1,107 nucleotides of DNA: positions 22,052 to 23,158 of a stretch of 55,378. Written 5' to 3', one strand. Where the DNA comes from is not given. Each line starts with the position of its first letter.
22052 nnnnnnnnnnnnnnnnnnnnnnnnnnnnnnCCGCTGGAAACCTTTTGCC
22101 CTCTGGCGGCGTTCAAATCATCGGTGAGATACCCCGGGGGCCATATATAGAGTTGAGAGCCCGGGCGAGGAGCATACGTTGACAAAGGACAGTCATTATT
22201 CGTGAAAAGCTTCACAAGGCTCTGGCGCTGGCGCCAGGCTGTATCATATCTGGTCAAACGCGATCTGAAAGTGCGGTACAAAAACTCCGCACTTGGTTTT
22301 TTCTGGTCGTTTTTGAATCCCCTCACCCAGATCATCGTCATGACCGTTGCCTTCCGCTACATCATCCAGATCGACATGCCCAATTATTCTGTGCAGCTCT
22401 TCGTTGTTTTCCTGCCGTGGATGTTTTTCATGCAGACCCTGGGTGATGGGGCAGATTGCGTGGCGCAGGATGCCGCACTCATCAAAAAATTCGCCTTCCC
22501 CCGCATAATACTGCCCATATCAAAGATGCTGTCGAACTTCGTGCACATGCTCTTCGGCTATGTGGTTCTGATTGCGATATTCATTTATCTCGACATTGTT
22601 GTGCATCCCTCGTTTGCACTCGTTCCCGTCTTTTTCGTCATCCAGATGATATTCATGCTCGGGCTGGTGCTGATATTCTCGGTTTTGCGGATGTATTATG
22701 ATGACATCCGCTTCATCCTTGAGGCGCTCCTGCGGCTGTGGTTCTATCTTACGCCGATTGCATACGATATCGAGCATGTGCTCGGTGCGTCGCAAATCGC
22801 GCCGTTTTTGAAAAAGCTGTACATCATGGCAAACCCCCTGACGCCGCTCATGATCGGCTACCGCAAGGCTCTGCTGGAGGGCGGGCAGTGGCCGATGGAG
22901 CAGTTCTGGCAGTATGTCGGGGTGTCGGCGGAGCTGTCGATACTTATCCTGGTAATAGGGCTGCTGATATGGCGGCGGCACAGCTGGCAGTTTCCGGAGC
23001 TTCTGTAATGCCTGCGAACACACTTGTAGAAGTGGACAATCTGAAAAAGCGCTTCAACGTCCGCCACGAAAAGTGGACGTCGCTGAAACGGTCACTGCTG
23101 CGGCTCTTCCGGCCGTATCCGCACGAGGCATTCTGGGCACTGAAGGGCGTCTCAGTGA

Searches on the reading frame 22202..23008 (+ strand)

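Call 78: search_protein_families(library=pfam, proteins=[window:22202-23008:+], max_evalue=0.01)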
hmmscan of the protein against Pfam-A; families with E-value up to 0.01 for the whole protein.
window:22202-23008:+ (268 aa): 1 family
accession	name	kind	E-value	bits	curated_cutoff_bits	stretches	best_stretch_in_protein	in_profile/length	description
PF01061.29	ABC2_membrane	-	7.4e-11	42.4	26.9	1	14-224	3-210/211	ABC-2 type transporter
